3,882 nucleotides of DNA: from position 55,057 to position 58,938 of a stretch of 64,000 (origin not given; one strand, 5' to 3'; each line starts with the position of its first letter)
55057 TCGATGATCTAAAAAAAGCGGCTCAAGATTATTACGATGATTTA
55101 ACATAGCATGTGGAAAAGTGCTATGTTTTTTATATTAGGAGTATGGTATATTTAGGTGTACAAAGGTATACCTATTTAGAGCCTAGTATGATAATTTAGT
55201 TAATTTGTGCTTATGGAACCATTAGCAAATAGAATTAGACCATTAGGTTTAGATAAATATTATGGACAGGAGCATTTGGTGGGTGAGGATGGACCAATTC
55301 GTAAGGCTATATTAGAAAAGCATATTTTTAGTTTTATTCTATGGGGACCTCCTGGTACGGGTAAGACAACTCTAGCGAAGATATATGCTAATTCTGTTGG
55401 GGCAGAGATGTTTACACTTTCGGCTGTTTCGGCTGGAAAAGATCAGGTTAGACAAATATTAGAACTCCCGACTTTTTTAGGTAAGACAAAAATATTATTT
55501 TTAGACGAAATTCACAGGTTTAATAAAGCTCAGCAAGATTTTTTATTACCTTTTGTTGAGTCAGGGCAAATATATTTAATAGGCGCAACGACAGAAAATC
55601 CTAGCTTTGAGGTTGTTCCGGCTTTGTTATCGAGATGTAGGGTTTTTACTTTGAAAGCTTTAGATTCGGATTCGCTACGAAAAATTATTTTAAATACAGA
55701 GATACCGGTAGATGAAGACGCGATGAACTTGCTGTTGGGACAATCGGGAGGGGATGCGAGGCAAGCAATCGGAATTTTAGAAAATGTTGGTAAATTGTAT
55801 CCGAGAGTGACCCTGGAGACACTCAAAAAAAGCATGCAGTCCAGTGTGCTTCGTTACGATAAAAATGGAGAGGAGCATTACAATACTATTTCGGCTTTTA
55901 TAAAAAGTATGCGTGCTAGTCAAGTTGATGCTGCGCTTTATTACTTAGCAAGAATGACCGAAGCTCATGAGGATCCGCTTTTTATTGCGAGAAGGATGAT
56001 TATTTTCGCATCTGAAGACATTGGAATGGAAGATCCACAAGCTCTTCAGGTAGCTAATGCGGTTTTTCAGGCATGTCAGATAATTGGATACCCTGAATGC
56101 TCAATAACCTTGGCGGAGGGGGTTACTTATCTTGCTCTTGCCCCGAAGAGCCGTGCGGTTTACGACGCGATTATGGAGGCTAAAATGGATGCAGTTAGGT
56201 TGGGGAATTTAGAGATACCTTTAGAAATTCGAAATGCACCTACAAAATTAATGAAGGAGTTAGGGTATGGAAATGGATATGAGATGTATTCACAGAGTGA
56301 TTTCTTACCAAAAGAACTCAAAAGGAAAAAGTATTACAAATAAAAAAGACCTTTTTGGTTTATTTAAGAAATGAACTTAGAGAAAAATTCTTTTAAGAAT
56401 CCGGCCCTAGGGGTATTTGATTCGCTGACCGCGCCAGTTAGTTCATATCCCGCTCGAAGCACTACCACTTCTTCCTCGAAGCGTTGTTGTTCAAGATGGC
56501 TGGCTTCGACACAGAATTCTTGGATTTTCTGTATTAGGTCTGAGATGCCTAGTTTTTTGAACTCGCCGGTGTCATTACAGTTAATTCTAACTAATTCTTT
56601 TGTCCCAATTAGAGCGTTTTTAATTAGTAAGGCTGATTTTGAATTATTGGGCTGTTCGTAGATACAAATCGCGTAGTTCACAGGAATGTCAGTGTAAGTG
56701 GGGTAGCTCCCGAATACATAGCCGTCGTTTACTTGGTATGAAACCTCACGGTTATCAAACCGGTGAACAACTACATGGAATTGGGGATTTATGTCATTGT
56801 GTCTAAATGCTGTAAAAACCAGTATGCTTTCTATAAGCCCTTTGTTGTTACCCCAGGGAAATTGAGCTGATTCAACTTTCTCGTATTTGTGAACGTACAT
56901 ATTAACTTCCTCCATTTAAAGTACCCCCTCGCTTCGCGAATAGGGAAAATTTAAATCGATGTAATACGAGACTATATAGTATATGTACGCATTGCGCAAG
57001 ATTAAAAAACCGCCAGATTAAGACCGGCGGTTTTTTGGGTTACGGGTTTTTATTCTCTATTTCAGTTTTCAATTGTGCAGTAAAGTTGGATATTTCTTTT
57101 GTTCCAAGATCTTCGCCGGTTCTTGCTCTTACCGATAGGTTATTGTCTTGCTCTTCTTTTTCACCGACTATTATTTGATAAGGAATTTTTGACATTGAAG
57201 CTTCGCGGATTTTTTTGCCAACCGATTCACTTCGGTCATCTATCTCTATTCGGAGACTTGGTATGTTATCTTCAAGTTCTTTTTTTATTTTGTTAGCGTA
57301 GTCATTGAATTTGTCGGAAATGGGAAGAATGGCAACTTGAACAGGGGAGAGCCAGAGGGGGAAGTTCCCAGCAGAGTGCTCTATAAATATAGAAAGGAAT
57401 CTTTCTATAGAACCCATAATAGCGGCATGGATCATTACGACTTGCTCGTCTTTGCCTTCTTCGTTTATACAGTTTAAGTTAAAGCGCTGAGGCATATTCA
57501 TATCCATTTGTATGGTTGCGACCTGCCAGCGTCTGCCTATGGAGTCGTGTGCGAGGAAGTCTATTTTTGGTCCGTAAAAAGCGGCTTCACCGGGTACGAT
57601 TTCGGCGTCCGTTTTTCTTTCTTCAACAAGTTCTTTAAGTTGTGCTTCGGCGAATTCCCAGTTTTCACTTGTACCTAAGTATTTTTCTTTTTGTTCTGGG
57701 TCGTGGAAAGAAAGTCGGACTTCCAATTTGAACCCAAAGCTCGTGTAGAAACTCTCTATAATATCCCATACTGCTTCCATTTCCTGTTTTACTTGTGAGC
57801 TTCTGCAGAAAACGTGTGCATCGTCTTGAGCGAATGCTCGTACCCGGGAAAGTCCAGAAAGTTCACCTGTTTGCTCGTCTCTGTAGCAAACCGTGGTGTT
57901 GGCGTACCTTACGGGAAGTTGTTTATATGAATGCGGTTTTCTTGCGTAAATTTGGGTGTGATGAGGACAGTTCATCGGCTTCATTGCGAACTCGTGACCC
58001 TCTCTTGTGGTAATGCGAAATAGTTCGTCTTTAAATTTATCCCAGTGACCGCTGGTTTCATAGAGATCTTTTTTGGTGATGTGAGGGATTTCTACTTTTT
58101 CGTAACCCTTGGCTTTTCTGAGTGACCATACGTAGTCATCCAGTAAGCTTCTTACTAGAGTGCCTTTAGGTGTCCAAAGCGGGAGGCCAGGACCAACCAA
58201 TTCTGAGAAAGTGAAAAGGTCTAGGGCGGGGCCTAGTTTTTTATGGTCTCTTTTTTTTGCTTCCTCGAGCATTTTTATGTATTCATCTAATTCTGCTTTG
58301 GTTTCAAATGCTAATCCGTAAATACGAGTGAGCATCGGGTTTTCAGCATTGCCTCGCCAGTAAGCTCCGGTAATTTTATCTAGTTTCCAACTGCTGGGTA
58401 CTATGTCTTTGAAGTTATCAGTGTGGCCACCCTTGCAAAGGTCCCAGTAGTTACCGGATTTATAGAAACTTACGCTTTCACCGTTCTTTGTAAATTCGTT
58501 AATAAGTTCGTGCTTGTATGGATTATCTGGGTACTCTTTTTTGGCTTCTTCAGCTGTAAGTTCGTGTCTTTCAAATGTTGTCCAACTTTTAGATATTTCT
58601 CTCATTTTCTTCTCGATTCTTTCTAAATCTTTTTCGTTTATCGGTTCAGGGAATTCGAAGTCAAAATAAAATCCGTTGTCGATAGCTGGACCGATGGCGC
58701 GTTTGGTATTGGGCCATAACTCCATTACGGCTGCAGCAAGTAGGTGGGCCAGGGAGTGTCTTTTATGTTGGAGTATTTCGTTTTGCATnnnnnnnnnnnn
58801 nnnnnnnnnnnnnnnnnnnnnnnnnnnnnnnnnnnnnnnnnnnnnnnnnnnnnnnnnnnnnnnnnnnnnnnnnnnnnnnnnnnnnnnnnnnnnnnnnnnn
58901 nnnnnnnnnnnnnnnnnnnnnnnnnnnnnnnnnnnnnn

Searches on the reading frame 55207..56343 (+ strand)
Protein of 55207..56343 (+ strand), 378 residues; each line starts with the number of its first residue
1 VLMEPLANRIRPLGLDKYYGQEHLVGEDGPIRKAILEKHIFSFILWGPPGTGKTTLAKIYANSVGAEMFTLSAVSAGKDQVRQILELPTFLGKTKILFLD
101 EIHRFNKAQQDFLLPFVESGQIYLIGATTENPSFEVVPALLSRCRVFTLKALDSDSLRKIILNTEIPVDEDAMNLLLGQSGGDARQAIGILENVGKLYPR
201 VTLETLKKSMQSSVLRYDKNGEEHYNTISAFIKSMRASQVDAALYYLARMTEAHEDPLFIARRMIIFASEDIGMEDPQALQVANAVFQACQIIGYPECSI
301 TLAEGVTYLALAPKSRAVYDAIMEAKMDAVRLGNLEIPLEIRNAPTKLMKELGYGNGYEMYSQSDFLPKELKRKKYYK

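Call 6: search_protein_families(library=pfam, proteins=[window:55207-56343:+])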
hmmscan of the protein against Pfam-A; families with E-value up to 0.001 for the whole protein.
window:55207-56343:+ (378 aa): 11 families
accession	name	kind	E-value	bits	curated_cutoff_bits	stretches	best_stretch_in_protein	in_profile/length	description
PF12002.13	MgsA_C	-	3e-50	170.8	27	1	238-378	2-149/167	MgsA AAA+ ATPase C terminal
PF16193.11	AAA_assoc_2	-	6.9e-22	77.9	34.3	1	164-236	3-81/81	AAA C-terminal domain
PF00004.35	AAA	-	2.9e-17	63.8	21.2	1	44-147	2-126/131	ATPase family associated with various cellular activities (AAA)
PF05496.18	RuvB_N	-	3.2e-14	53.4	27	1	10-125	1-116/159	Holliday junction DNA helicase RuvB P-loop domain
PF07728.20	AAA_5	-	6.3e-08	33.2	22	1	43-126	2-99/139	AAA domain (dynein-related subfamily)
PF00158.32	Sigma54_activat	-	2.3e-05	24.6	20.2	0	95-131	95-131/168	Sigma-54 interaction domain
PF13173.12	AAA_14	-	3e-05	24.5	27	1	44-150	6-121/129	AAA domain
PF01078.27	Mg_chelatase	-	3.4e-05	23.8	20.3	0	42-59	24-41/207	Magnesium chelatase, subunit ChlI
PF13401.12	AAA_22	-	0.00014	22.7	27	0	44-69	9-37/130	AAA domain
PF13191.12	AAA_16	-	0.00035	21.5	32.6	0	43-67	27-51/167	AAA ATPase domain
PF20720.3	nSTAND3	-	0.00099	19.3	27.2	0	35-101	13-73/155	Novel STAND NTPase 3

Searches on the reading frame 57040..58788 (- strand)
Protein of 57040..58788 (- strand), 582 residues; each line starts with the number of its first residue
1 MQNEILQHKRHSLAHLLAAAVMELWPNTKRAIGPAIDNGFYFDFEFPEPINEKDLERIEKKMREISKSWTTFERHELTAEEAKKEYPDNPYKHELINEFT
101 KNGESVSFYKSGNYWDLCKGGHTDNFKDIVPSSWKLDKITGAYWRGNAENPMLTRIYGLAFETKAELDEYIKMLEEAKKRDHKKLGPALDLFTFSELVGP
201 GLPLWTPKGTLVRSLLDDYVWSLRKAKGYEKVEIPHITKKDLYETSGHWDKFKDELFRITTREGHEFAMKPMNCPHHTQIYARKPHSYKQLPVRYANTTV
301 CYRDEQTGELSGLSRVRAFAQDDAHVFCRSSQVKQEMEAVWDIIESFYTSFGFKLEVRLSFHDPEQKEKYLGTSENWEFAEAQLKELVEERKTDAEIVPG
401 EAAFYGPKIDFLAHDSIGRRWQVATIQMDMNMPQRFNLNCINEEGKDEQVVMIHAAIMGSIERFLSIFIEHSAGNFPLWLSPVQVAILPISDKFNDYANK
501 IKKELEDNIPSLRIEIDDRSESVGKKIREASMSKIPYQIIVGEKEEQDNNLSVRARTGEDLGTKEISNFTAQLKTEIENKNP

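Call 6: search_protein_families(library=pfam, proteins=[window:57040-58788:-])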
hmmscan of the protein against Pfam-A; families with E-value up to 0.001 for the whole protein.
window:57040-58788:- (582 aa): 3 families
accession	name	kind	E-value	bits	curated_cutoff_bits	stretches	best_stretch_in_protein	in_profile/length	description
PF00587.30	tRNA-synt_2b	-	7.2e-45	153.7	29.3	1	257-471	1-178/179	tRNA synthetase class II core domain (G, H, P, S and T)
PF03129.25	HGTP_anticodon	-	1.4e-20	73.7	21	1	484-574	1-92/94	Anticodon binding domain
PF07973.19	tRNA_SAD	-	3.7e-06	27.2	24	1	106-157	1-44/44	Threonyl and Alanyl tRNA synthetase second additional domain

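Call 12: find_related_loci(query=window:57040-58788:-, collection=genome_contigs, flank=3000)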
Query window:57040-58788:- (582 aa) in genome_contigs; peptide patterns used: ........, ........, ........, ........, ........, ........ (x = any residue, [..] = any of these).
275 stretches matched a pattern; 230 encode a relative of the query (tblastn E <= 1e-3); the best 80 are kept; 80 distinct loci.
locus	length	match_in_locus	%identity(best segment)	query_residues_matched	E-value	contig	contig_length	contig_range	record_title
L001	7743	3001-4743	90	1-581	0e+0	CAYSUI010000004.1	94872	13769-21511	MAG TPA_asm: uncultured Candidatus Saccharibacteria bacterium isolate SRP298887_co1_137 genome assembly, contig: NODE_92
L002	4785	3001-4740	70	1-580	0e+0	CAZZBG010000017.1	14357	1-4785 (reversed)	MAG TPA_asm: uncultured Candidatus Saccharibacteria bacterium isolate SRP278252_co1_100 genome assembly, contig: NODE_73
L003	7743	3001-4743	68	2-580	0e+0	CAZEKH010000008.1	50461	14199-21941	MAG TPA_asm: uncultured Candidatus Saccharibacteria bacterium isolate SRP292972_co3_39 genome assembly, contig: NODE_531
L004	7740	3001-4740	69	1-580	0e+0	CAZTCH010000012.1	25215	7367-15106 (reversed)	MAG TPA_asm: uncultured Candidatus Saccharibacteria bacterium isolate SRP286056_co1_73 genome assembly, contig: NODE_222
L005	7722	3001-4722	66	6-581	0e+0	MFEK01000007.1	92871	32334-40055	MAG: Candidatus Doudnabacteria bacterium RIFCSPHIGHO2_01_FULL_46_14 rifcsphigho2_01_scaffold_295, whole genome shotgun s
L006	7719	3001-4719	67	6-580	0e+0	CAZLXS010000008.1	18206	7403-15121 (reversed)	MAG TPA_asm: uncultured Candidatus Saccharibacteria bacterium isolate SRP342105_co3_229 genome assembly, contig: NODE_25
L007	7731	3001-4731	65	2-580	0e+0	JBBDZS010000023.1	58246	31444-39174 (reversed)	MAG: Candidatus Paceibacterota bacterium isolate LejiaD_44_21 Lejia_D_956_length_58246_cov_12, whole genome shotgun sequ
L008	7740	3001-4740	65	6-581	0e+0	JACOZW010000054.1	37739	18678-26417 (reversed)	MAG: Candidatus Yanofskybacteria bacterium isolate NC_groundwater_215_Ag_S-0.1um_42_10 S4_GD2017_2_S1_scaffold_2452, who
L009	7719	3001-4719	65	6-581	0e+0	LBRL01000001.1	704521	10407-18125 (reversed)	MAG: Candidatus Nomurabacteria bacterium GW2011_GWD2_36_14 US04_C0001, whole genome shotgun sequence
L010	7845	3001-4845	62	6-580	0e+0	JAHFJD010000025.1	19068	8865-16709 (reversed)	MAG: Candidatus Doudnabacteria bacterium isolate nzgw378 NODE_2111_length_19069_cov_4.047921, whole genome shotgun seque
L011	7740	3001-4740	64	4-581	0e+0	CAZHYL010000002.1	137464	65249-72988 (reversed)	MAG TPA_asm: uncultured Candidatus Saccharibacteria bacterium isolate binchicken_co347_150 genome assembly, contig: NODE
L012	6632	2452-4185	64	2-580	0e+0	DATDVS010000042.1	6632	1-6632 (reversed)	MAG TPA_asm: Candidatus Paceibacterota bacterium isolate SMAG_U8090 k141_1976525, whole genome shotgun sequence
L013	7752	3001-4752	62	1-580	0e+0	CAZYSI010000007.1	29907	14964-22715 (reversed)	MAG TPA_asm: uncultured Candidatus Saccharibacteria bacterium isolate binchicken_co326_102 genome assembly, contig: NODE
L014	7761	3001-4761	63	3-581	0e+0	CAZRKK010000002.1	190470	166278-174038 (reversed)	MAG TPA_asm: uncultured Candidatus Saccharibacteria bacterium isolate SRP170004_co1_269 genome assembly, contig: NODE_65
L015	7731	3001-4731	62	3-580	0e+0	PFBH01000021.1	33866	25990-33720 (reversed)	MAG: Candidatus Kaiserbacteria bacterium CG10_big_fil_rev_8_21_14_0_10_45_20 CG10_8_21_14_0.10_scaffold_1877_c, whole ge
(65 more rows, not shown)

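Call 30: find_related_loci(query=window:57040-58788:-, collection=metagenome_contigs, flank=2500)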
Query window:57040-58788:- (582 aa) in metagenome_contigs; peptide patterns used: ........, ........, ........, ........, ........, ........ (x = any residue, [..] = any of these).
339 stretches matched a pattern; 287 encode a relative of the query (tblastn E <= 1e-3); the best 80 are kept; 80 distinct loci.
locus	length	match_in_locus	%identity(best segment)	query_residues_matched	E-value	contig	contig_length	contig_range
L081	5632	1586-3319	67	3-578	0e+0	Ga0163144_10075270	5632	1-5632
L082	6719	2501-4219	65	6-581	0e+0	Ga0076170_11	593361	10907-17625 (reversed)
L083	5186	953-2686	63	1-580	0e+0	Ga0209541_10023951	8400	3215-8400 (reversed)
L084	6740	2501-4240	65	1-582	0e+0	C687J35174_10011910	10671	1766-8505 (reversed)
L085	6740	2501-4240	65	1-582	0e+0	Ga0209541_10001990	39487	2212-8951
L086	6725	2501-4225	67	6-580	0e+0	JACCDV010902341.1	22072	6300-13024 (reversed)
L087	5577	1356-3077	64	6-580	0e+0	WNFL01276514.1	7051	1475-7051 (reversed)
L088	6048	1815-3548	64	2-580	0e+0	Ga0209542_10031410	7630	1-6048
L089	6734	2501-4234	64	3-582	0e+0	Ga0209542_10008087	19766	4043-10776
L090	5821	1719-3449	62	3-580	0e+0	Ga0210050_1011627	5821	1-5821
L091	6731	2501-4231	62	3-580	0e+0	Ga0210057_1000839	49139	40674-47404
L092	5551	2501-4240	63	3-580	0e+0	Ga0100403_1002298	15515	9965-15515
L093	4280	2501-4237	63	1-581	0e+0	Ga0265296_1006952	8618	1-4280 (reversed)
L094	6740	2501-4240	63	1-582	0e+0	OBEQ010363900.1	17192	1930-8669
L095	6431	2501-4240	63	1-582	0e+0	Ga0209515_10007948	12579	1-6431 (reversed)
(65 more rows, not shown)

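Call 49: find_encoding_contigs(protein=window:57040-58788:-, flank=1000, max_places=4)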
Protein window:57040-58788:- (582 aa): 3 contigs read that carry it; 1 place shown.
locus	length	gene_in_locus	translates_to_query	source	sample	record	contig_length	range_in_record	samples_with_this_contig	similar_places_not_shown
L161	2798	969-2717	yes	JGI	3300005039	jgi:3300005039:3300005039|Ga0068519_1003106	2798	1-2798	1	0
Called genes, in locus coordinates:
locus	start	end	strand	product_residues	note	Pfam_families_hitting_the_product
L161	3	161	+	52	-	?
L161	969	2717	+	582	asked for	PF07973:tRNA_SAD (weak), PF00587:tRNA-synt_2b, PF03129:HGTP_anticodon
